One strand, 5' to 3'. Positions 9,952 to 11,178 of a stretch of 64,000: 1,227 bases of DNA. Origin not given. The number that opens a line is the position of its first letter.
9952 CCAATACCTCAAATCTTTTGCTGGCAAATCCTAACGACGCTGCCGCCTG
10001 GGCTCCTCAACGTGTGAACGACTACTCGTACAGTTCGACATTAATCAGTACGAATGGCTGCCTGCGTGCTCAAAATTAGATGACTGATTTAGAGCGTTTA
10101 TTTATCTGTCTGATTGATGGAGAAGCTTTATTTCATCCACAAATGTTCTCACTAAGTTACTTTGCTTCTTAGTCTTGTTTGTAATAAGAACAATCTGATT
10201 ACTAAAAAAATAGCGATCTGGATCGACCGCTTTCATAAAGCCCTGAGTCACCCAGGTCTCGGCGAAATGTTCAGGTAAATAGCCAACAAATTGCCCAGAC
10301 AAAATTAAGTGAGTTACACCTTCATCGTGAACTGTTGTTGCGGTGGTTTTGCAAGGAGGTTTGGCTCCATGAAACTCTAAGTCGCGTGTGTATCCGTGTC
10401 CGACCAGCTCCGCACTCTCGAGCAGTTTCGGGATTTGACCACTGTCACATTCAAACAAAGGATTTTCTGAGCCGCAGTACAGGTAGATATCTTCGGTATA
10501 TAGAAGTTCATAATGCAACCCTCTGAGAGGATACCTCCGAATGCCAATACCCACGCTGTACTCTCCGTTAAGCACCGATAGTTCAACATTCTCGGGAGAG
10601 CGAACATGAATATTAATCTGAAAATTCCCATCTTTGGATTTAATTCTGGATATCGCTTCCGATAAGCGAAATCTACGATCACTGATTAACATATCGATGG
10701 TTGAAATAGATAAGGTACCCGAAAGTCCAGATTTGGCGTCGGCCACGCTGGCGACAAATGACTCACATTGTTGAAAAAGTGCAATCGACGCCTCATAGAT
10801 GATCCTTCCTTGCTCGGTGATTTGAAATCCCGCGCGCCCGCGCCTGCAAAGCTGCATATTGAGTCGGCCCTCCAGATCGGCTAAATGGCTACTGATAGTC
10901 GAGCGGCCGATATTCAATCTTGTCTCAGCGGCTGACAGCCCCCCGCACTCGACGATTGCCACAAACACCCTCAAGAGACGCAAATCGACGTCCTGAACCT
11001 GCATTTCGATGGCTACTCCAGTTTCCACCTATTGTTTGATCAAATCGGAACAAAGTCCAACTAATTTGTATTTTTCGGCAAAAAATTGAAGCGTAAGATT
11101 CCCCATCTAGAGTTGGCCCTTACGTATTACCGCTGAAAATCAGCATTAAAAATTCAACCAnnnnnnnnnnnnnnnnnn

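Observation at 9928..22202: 12-kb accessory block between the inward-pointing 3' ends of tRNA-Asn and tRNA-Pro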

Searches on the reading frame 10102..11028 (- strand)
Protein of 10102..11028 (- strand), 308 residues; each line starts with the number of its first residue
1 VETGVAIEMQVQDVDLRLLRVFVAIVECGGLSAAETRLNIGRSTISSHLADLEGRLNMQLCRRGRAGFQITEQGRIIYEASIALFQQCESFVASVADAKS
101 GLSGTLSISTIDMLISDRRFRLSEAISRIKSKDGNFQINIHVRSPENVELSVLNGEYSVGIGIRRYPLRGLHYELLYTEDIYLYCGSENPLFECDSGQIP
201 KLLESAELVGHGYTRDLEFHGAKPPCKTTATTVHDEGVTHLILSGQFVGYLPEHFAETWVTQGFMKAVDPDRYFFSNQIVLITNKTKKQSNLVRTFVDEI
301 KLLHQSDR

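Call 4: search_protein_families(library=pfam, proteins=[window:10102-11028:-])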
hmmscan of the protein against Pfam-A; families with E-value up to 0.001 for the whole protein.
window:10102-11028:- (308 aa): 2 families
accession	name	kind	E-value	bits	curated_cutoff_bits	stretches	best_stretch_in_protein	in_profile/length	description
PF03466.25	LysR_substrate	-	5.3e-20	72.1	28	1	100-300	2-204/209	LysR substrate binding domain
PF00126.33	HTH_1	-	2.7e-14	53.3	26.6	1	16-75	1-60/60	Bacterial regulatory helix-turn-helix protein, lysR family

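Call 5: search_protein_families(library=ncbifam, proteins=[window:10102-11028:-])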
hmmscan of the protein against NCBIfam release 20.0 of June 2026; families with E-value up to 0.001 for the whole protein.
window:10102-11028:- (308 aa): 47 families (the best 25 are shown)
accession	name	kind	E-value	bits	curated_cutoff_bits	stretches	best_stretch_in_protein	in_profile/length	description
NF040786.1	LysR_Sec_metab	equivalog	6.1e-19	68.1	250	1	15-189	2-173/298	selenium metabolism-associated LysR family transcriptional regulator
NF008410.0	PRK11233.1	equivalog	9.6e-17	61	309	1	15-195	2-180/305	nitrogen assimilation transcriptional regulator NAC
NF047520.1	trans_act_CidR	equivalog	6.7e-16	58.3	415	1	15-202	2-186/292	cidABC operon transcriptional activator CidR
NF040889.1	trans_reg_YeiE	equivalog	6.6e-15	55.1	480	1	14-298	3-284/288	DNA-binding transcriptional regulator YeiE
NF045990.1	TransRegCbbRRhodb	equivalog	5.7e-12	45.3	450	1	10-111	2-105/304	LysR family regulator CbbR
NF008416.0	PRK11242.1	equivalog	6.3e-12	45.4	277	1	16-300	3-287/300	transcriptional regulator CynR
NF007439.0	PRK09986.1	equivalog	2.5e-11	43.5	290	1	11-196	4-188/296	LysR family transcriptional regulator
TIGR02424.1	TF_pcaQ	equivalog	5.2e-11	42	303.8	1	13-195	2-183/300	pca operon transcription factor PcaQ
NF008095.0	PRK10837.1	subfamily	1e-10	41.3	281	1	14-153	3-135/290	LysR family transcriptional regulator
NF040888.1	trans_reg_YafC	equivalog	1e-10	41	470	1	19-110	8-99/293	DNA-binding transcriptional regulator YafC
NF050187.1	TransRegBsrAPseudo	equivalog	1.2e-10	41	480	1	9-193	3-184/298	LysR family transcriptional regulator BsrA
TIGR03339.1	phn_lysR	subfamily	7.7e-10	38.5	341.1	1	19-201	2-178/279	aminoethylphosphonate catabolism associated LysR family transcriptional regulator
NF007315.1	PRK09801.1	equivalog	1.8e-09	37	398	1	19-140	11-129/301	L-tartrate utilization transcriptional activator TtdR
NF052373.1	TransRegAceRAcin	equivalog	2.6e-09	36.9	500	1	18-149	7-135/294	HTH-type transcriptional regulator AceR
NF011573.0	PRK14997.1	equivalog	3e-09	36.4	380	1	15-101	5-91/303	LysR family transcriptional regulator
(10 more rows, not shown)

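Call 58: search_protein_families(library=padloc, proteins=[window:10102-11028:-], max_evalue=0.001)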
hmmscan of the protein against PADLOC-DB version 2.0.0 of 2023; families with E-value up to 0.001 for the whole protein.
window:10102-11028:- (308 aa): 0 families

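Call 59: search_protein_families(library=phrogs, proteins=[window:10102-11028:-], max_evalue=0.001)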
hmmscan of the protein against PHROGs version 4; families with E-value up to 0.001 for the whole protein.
window:10102-11028:- (308 aa): 1 family
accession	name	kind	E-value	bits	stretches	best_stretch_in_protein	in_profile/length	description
phrog_3736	-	unknown function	6.1e-35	122.1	1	14-301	3-292/303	-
